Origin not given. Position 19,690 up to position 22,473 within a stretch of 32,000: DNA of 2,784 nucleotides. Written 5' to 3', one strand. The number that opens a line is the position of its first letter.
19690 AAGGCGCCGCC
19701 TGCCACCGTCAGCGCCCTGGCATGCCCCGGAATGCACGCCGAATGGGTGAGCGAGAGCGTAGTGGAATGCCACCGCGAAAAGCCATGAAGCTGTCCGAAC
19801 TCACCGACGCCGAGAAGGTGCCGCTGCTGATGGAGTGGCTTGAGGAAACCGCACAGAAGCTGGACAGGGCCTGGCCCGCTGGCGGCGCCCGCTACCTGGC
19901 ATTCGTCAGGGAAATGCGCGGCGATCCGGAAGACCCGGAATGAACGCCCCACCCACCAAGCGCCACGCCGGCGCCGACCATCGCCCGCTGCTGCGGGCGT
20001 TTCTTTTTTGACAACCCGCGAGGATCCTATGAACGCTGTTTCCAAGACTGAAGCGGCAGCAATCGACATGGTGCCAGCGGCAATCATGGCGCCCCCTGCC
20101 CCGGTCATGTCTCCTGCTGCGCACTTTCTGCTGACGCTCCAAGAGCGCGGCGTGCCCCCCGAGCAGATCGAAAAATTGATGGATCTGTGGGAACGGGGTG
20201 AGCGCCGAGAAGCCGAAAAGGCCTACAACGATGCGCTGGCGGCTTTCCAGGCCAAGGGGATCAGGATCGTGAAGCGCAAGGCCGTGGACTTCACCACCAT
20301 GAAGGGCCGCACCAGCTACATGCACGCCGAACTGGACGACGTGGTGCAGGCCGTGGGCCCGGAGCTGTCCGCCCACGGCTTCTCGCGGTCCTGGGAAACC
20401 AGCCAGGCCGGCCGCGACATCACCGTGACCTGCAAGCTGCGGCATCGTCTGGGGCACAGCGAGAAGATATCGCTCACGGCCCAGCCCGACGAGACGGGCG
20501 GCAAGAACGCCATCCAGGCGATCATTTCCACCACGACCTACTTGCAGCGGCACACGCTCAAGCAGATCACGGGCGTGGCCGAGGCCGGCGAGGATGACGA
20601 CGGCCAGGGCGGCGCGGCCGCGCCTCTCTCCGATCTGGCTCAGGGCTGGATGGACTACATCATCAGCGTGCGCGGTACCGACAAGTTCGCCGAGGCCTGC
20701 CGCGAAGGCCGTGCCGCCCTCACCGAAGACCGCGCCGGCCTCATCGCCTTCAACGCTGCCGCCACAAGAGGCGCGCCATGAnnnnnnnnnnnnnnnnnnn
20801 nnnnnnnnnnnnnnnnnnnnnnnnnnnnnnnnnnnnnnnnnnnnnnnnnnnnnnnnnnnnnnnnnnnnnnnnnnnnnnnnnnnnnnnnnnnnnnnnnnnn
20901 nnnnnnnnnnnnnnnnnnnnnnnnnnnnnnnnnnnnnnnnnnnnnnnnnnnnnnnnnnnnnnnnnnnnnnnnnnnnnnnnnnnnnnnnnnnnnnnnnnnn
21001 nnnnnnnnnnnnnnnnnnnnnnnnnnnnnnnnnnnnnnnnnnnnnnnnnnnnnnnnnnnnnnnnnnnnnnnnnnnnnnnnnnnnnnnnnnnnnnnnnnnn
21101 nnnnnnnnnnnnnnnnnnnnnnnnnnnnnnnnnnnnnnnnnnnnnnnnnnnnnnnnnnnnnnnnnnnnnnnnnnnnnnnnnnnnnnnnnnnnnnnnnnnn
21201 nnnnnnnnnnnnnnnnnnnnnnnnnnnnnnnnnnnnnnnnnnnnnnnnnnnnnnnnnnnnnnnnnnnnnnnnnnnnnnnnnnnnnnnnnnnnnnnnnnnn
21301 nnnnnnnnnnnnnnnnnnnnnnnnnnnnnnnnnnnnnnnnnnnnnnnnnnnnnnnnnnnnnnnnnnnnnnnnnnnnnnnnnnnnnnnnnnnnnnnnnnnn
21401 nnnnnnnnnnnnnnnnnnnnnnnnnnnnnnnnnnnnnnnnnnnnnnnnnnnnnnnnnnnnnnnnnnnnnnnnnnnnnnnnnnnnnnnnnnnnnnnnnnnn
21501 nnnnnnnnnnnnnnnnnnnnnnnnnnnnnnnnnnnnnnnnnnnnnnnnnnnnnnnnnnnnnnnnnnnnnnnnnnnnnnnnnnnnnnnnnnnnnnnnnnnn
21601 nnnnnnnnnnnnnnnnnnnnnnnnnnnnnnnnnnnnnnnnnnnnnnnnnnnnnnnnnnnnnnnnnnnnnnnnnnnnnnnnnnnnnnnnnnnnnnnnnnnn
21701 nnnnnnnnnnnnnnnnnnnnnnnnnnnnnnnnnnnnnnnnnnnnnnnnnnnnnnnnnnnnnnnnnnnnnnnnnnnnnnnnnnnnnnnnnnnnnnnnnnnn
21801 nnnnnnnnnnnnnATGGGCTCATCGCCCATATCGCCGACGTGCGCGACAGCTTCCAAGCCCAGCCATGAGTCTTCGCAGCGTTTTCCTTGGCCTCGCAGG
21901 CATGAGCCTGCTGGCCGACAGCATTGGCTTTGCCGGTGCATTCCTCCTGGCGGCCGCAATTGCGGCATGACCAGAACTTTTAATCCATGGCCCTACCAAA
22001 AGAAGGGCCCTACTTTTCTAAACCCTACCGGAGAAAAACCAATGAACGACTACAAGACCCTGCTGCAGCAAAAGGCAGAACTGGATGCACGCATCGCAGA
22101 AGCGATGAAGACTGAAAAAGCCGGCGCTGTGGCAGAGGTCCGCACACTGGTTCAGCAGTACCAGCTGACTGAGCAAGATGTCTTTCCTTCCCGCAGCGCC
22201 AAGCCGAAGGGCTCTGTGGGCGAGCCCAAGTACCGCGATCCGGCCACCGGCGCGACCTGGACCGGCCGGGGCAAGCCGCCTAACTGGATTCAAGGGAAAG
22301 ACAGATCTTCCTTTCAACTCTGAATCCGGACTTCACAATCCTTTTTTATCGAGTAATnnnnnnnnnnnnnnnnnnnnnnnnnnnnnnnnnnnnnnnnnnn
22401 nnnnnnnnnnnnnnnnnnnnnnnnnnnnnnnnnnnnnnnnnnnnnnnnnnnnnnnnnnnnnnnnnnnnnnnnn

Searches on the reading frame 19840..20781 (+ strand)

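Call 12: search_protein_families(library=phrogs, proteins=[window:19840-20781:+], max_evalue=0.001)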
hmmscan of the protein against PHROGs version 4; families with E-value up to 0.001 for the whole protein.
window:19840-20781:+ (313 aa): 3 families
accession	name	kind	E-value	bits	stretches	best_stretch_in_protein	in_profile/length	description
phrog_155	-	DNA, RNA and nucleotide metabolism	9.6e-25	88.8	1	60-258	4-195/308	Erf-like ssDNA annealing protein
phrog_2324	-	DNA, RNA and nucleotide metabolism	5.9e-12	46.6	1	125-259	7-132/193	Erf-like ssDNA annealing protein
phrog_34817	-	unknown function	0.00082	19.7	0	131-255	14-134/291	-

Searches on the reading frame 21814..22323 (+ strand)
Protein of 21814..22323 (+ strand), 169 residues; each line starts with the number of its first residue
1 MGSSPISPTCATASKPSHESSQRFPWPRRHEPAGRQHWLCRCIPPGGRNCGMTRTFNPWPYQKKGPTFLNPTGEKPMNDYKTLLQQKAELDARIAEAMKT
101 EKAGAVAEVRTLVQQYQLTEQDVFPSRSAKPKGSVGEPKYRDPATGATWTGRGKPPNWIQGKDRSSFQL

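Call 12: search_protein_families(library=phrogs, proteins=[window:21814-22323:+], max_evalue=0.001)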
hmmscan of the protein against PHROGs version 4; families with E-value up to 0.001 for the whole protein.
window:21814-22323:+ (169 aa): 1 family
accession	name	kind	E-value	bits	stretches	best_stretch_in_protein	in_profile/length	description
phrog_10171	-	unknown function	1.4e-25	91.2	1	74-168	27-127/129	-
